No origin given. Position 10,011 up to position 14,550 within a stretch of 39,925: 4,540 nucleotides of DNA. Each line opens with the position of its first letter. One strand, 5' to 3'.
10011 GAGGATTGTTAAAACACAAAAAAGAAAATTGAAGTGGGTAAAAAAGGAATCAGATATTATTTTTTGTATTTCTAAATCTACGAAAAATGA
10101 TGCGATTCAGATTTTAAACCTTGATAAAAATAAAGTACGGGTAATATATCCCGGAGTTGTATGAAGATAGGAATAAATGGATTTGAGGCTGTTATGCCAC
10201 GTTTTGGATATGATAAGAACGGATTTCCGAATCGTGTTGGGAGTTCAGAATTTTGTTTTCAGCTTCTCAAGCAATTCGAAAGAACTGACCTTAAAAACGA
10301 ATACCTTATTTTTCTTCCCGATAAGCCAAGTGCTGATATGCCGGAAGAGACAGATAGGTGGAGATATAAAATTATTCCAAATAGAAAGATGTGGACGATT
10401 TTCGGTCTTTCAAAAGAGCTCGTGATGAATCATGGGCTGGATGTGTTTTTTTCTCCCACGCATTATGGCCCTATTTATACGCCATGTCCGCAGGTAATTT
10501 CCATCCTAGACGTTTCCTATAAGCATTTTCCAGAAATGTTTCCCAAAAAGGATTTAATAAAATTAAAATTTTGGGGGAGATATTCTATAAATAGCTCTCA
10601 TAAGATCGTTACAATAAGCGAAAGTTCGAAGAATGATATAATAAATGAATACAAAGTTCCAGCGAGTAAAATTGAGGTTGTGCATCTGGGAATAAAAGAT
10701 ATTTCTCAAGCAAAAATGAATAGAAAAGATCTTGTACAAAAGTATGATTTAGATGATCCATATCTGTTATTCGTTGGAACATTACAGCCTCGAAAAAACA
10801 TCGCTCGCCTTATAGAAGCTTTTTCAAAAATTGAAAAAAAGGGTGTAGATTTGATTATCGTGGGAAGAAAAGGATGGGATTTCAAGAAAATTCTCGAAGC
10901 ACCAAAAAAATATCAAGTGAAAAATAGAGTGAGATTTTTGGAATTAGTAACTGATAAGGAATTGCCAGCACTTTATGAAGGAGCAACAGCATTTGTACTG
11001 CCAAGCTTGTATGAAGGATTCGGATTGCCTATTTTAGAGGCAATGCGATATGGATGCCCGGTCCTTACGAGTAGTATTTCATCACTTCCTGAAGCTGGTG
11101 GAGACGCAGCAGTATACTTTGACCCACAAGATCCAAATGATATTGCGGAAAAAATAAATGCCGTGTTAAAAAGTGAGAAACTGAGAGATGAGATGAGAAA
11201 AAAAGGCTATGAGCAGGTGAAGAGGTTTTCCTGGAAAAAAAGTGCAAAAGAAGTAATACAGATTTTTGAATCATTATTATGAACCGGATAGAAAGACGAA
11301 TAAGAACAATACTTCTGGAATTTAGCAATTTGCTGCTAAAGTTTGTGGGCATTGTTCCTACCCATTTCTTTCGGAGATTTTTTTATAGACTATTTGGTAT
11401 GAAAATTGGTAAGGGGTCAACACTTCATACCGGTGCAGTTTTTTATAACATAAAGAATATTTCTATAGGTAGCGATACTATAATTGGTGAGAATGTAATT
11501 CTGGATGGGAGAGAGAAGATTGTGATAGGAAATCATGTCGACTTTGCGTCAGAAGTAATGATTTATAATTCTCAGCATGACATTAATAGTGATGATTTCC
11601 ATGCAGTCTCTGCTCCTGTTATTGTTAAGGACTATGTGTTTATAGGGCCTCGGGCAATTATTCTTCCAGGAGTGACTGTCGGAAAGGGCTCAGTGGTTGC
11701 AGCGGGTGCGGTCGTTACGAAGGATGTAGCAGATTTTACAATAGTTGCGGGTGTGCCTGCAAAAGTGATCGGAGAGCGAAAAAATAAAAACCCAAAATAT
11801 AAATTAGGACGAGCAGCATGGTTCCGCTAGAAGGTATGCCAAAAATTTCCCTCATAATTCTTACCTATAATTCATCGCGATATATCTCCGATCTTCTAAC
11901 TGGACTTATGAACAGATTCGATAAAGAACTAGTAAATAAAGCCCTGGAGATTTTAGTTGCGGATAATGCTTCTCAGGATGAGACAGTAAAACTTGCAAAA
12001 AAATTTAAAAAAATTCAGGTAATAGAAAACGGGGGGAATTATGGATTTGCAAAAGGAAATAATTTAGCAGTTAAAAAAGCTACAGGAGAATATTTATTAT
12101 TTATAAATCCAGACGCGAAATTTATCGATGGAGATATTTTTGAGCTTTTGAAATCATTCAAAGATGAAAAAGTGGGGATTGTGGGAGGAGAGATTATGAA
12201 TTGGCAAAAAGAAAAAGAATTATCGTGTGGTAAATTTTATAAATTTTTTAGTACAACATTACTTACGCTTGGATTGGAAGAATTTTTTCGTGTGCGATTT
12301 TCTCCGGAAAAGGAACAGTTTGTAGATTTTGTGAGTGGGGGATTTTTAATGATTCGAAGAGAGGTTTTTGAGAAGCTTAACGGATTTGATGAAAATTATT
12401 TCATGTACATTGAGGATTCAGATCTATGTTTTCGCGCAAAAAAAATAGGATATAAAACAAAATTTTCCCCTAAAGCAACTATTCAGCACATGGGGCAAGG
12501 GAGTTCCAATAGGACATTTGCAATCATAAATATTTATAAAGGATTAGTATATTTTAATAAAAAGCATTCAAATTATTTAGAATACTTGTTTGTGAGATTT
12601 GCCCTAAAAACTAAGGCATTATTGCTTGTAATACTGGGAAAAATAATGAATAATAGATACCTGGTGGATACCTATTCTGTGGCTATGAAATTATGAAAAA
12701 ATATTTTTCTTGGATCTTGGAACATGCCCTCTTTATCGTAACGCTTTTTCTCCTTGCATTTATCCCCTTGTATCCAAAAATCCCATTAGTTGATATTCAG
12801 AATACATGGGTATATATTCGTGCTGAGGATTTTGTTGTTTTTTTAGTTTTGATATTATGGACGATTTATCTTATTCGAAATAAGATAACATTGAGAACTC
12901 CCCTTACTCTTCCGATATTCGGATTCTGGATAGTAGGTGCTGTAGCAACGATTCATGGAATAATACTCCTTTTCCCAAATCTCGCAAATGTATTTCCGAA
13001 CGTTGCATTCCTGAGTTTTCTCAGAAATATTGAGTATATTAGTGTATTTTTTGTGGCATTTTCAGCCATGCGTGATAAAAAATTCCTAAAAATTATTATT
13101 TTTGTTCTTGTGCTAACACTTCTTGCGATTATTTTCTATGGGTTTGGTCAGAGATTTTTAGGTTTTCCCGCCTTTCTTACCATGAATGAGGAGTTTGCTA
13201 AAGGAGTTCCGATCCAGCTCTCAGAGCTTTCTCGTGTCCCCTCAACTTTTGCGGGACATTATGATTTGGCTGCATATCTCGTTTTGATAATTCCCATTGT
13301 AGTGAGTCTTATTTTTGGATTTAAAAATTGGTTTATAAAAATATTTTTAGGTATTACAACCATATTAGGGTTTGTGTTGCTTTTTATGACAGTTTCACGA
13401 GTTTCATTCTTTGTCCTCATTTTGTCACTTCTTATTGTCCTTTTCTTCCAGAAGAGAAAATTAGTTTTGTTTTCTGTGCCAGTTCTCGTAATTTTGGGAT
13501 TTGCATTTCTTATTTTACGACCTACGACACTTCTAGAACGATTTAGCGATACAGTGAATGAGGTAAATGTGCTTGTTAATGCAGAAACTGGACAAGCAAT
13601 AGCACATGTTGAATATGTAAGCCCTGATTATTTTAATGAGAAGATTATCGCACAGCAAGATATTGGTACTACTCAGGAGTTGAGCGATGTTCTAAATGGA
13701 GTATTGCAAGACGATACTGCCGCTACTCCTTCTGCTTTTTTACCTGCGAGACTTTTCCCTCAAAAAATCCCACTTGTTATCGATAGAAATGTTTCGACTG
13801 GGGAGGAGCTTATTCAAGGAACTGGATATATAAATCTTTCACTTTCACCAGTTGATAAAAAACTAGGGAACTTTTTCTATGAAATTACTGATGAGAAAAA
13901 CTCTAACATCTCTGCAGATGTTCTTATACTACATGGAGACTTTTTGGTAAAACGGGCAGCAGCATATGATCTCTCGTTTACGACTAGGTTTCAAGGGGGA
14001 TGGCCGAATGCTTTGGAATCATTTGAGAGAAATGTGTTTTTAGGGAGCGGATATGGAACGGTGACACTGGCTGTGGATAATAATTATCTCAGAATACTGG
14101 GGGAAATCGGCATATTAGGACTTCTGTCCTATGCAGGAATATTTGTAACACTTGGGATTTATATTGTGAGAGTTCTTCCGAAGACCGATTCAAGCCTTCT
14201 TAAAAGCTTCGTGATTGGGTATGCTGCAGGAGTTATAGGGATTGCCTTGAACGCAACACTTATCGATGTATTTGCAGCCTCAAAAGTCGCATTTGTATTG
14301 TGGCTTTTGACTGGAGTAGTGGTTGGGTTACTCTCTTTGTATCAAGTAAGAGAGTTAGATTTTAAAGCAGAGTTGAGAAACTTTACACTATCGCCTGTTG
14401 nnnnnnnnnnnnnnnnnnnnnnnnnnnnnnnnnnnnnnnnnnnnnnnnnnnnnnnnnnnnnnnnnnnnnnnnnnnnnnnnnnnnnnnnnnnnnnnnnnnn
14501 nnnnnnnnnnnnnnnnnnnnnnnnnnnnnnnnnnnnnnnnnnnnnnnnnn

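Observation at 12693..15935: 1080-aa double GT-C fusion: O-antigen-ligase-like domain joined to a TMTC-like protein glycosyltransferase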

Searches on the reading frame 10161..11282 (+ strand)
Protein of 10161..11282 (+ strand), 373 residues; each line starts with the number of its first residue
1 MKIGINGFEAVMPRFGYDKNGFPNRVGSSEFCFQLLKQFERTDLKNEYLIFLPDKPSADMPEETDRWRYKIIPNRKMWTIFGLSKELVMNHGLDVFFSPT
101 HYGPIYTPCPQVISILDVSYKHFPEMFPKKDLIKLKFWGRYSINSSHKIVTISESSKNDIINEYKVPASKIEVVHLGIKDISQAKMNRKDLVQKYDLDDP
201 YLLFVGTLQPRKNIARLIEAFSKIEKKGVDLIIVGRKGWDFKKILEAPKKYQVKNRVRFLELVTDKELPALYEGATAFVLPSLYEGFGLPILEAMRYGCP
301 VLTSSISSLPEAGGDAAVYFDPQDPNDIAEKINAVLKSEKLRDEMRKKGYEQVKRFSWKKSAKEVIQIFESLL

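Call 6: search_protein_families(library=pfam, proteins=[window:10161-11282:+], max_evalue=0.001)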
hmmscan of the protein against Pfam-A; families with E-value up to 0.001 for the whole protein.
window:10161-11282:+ (373 aa): 5 families
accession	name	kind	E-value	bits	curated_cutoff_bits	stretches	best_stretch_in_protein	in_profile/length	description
PF00534.26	Glycos_transf_1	-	6.4e-39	133.7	26.4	1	196-351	12-171/172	Glycosyl transferases group 1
PF13692.12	Glyco_trans_1_4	-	5.4e-30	104.9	27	1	200-337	2-141/142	Glycosyl transferases group 1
PF13524.12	Glyco_trans_1_2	-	2.6e-10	40.8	25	1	217-365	5-142/144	Glycosyl transferase-like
PF20706.3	GT4-conflict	-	9.7e-09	35.1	26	1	196-309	194-316/385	Family 4 Glycosyltransferase in conflict systems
PF13439.12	Glyco_transf_4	-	1.4e-07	32.1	28.5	1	74-178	54-166/170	Glycosyltransferase Family 4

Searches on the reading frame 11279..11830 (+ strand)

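Call 6: search_protein_families(library=pfam, proteins=[window:11279-11830:+], max_evalue=0.001)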
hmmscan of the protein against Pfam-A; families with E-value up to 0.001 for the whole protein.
window:11279-11830:+ (183 aa): 2 families
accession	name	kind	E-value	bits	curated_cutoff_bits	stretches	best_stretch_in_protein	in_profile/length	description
PF00132.30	Hexapep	-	1.8e-13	50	27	1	114-148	2-36/36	Bacterial transferase hexapeptide (six repeats)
PF14602.12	Hexapep_2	-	7.3e-09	35.6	27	1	113-148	1-34/34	Hexapeptide repeat of succinyl-transferase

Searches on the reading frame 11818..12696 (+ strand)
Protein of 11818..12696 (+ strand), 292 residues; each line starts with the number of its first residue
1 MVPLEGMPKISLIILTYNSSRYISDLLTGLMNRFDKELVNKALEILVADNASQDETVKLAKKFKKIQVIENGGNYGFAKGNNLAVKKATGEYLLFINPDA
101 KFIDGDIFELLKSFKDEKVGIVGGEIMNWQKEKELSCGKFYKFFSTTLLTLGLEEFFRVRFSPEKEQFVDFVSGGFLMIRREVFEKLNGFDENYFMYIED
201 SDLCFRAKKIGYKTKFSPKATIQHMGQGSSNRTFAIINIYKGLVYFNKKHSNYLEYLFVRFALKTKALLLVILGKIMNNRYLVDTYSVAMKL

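Call 6: search_protein_families(library=pfam, proteins=[window:11818-12696:+], max_evalue=0.001)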
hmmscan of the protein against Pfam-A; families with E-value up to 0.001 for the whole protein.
window:11818-12696:+ (292 aa): 7 families
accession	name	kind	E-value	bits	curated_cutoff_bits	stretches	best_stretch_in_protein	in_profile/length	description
PF00535.33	Glycos_transf_2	-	1.5e-23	84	23.3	1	11-187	1-167/168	Glycosyl transferase family 2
PF13641.12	Glyco_tranf_2_3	-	2.7e-15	57.5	27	1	8-227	1-213/230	Glycosyltransferase like family 2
PF10111.15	Glyco_tranf_2_2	-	2.9e-08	34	27.3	1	13-209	3-201/276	Glycosyltransferase like family 2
PF02709.20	Glyco_transf_7C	-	6.1e-08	32.7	23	1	173-221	20-68/78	N-terminal domain of galactosyltransferase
PF13712.12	Glyco_tranf_2_5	-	1e-07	32.3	27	1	73-214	37-177/210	Glycosyltransferase like family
PF13632.12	Glyco_trans_2_3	-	2.1e-06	28.1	27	1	169-224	69-120/198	Glycosyl transferase family group 2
PF13506.12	Glyco_transf_21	-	0.00021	21.2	21.7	1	82-232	21-163/174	Glycosyl transferase family 21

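Call 37: search_solved_structures(query=window:11818-12693:+, max_evalue=0.001)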
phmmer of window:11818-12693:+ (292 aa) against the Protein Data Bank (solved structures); distinct sequences matched with E-value up to 0.001: 11.
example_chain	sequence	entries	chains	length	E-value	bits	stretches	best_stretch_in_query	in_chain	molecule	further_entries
5tze_C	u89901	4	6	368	4.1e-10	42.7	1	9-117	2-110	Glycosyl transferase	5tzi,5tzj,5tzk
5tz8_A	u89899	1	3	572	7e-10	41.9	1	9-117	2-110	Glycosyl transferase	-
6p61_A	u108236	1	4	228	3.9e-09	39.5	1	6-114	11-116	Glycosyltransferase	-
2z87_A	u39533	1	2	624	1e-06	31.6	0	4-134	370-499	Chondroitin synthase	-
2z86_A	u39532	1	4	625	1e-06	31.6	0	4-134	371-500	Chondroitin synthase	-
6yv7_B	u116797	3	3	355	1.1e-05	28.2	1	7-122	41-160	Glycosyl transferase, family 2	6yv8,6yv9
6yv7_A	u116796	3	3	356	1.1e-05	28.2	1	7-122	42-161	Glycosyl transferase, family 2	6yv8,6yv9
8bz4_A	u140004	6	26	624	4.5e-05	26.2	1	9-125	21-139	Glycosyltransferase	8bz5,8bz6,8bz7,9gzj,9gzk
8bz8_A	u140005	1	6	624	4.6e-05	26.1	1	9-125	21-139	Glycosyltransferase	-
6s22_A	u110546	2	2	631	7.3e-05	25.5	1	8-234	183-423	Polypeptide N-acetylgalactosaminyltransferase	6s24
3bcv_A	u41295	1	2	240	9.8e-05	25.1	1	7-111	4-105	Putative glycosyltransferase protein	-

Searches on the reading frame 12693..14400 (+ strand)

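Call 4: search_protein_families(library=pfam, proteins=[window:12693-14400:+], max_evalue=1)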
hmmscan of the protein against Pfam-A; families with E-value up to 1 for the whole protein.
window:12693-14400:+ (569 aa): 1 family
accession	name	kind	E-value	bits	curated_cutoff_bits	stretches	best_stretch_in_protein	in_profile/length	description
PF04932.20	Wzy_C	-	0.0038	17.5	31.7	2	411-480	74-148/149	O-Antigen ligase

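Call 8: search_protein_families(library=ncbifam, proteins=[window:12693-14400:+], max_evalue=1)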
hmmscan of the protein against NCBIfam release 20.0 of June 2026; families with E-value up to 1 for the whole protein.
window:12693-14400:+ (569 aa): 2 families
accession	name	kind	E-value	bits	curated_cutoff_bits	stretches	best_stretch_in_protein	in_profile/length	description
TIGR00947.1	2A73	equivalog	1.8e-10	40.5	366.4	2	49-250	45-232/425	IctB family putative bicarbonate transporter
TIGR03097.1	PEP_O_lig_1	hypoth_equivalog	0.0014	17.6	188.1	1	90-285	83-261/408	putative O-glycosylation ligase, exosortase A system-associated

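Call 25: predict_structure(alignment_id=A2)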
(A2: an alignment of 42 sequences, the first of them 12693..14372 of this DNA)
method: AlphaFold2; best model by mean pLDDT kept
length: 560 residues; sequences in the alignment: 42
mean_pLDDT: 71.9   pTM: 0.68
mean pLDDT of the five models: 71.9, 69.9, 68.0, 67.1, 65.3
residues with pLDDT >= 90: 98; 70-90: 230; 50-70: 144; < 50: 88
segments of 3 or more residues with pLDDT < 50: 36-38, 100-102, 162-187, 280-287, 343-348, 365-376, 400-407, 427-436, 456-462
pLDDT, mean of each block of 10 residues (from residue 1): 81 91 76 54 73 88 83 86 71 55 58 83 91 95 88 69 43 38 48 86 93 92 88 72 87 79 70 54 48 78 77 72 67 61 49 73 51 43 76 73 48 81 55 48 66 53 57 78 90 89 95 89 58 88 93 78
secondary structure, 60 per line:
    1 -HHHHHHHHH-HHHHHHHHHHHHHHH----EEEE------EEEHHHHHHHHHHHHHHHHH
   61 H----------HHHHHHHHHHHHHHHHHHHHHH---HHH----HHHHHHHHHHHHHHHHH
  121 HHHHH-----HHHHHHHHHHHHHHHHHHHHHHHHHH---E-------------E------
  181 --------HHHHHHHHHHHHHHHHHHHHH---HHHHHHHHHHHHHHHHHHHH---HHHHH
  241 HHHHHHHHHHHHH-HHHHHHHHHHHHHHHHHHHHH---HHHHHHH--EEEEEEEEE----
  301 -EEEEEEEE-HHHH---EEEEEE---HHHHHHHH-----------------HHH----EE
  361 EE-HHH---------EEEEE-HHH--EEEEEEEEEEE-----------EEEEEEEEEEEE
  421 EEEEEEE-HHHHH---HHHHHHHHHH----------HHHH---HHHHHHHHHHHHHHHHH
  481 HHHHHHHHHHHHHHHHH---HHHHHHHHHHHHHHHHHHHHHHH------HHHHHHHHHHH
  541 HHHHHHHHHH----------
elements in order: H2-10 H12-26 E31-34 E41-43 H44-61 H72-93 H104-125 H131-156 H189-209 H213-232 H236-253 H255-275 H279-285 E288-296 E302-309 H311-314 E318-323 H327-334 E359-362 E376-380 E387-397 E409-427 H429-433 H437-446 H457-460 H464-497 H501-523 H530-550
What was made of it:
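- On WaaL-type O-antigen ligase (GT121 / Pfam Wzy_C): The AF2 model has 12 long helices and a loop at 276-463 (call 25).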

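Call 28: fold_search(model_id=the predicted structure, library=pdb)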
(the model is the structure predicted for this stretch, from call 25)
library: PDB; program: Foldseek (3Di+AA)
matches with E <= 10: 58; with E <= 0.001: 1
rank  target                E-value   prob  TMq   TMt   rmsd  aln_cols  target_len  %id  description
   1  7tpg_B                3.6e-04  1.00  0.47  0.62   8.5       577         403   12  Single-Particle Cryo-EM Structure of the WaaL O-antigen ligase in its ligand bound state (released 2022-04-06)
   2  5xam_A                6.2e-01  0.05  0.11  0.09  23.9       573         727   13  Crystal structure of SecDF in I form at 4 A resolution (released 2017-05-17)
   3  8p1u_A                9.4e-01  0.60  0.34  0.47  10.6       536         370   10  Structure of divisome complex FtsWIQLB (released 2024-05-22)
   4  6pl5_A                9.4e-01  0.30  0.27  0.38  11.2       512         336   11  Structural coordination of polymerization and crosslinking by a peptidoglycan synthase complex (released 2020-03-18)
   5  8deu_A                1.7e+00  0.02  0.11  0.07  25.6       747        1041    9  Cryo-electron microscopy structure of Neisseria gonorrhoeae multidrug efflux pump MtrD with CASP peptide complex (released 2022-09-14)
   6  8gk0_B                1.8e+00  0.02  0.10  0.07  27.4       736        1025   10  Multi-drug efflux pump RE-CmeB bound with Erythromycin (released 2023-06-07)
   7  6xn3_F                2.5e+00  0.02  0.05  0.09  20.4       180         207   13  Structure of the Lactococcus lactis Csm CTR_4:3 CRISPR-Cas Complex (released 2022-01-12)
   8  6w2y_B                2.6e+00  0.04  0.07  0.06  21.8       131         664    8  CryoEM Structure of GABAB1b Homodimer (released 2020-07-01)
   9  6uoa_A                2.7e+00  0.03  0.06  0.05  20.3       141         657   11  Human metabotropic GABA(B) receptor in its intermediate state 1 (released 2020-06-10)
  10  9g9i_H                3.0e+00  0.03  0.07  0.12  19.3       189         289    9  CryoEM structure of Enterococcus italicus Csm-crRNA-CTR2 complex bound to pNppA3 and AMPNPP (released 2025-01-29)
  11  6bas                  3.7e+00  0.12  0.13  0.22  12.6       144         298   14  Crystal structure of Thermus thermophilus Rod shape determining protein RodA D255A mutant (Q5SIX3_THET8) (released 2018-03-28)
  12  2yks_A                4.1e+00  0.03  0.09  0.14  22.4       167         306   11  PENTAMERIC LIGAND GATED ION CHANNEL ELIC MUTANT F246A (released 2011-07-06)
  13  6nud_C                4.3e+00  0.01  0.06  0.10  20.8       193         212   11  Small conformation of ssRNA-bound CRISPR_Csm complex (released 2019-03-13)
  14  9ash_F                4.5e+00  0.02  0.05  0.10  16.5        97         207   10  Cryo-EM structure of the active Lactococcus lactis Csm bound to target in post-cleavage stage (released 2024-08-14)
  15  9fhg_A                4.5e+00  0.01  0.12  0.09  25.5       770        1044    7  Crystallographic structure of AcrB V612N in LTO state (released 2025-06-11)
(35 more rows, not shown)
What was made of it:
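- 12693..14342 (+): N module, aa 1-550: Wzy/WaaL-superfamily (GT-C_B) membrane domain with 12 modelled TM helices and a large outer loop between TM9 and TM10. AF2 model, pLDDT 72 (call 25); Foldseek top hit WaaL 7TPG at E 3.6e-4, TMt 0.62, then FtsW/RodA weakly (call 28); weak Pfam Wzy_C and NCBIfam IctB hits (calls 4, 8)
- On WaaL-type O-antigen ligase (GT121 / Pfam Wzy_C): Foldseek top hit is 7tpg_B at E 3.6e-4, TMt 0.62 (call 28).
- Closest known: WaaL O-antigen ligase. Same: Best structural match (call 28).
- Closest known: Inverting bacterial polysaccharide polymerases. Same: Weak Foldseek hits to FtsW/RodA (call 28).
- Checked: Structure confirms them: WaaL 7TPG is the top hit (call 28).
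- Folds: N half matches WaaL 7TPG (call 28).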
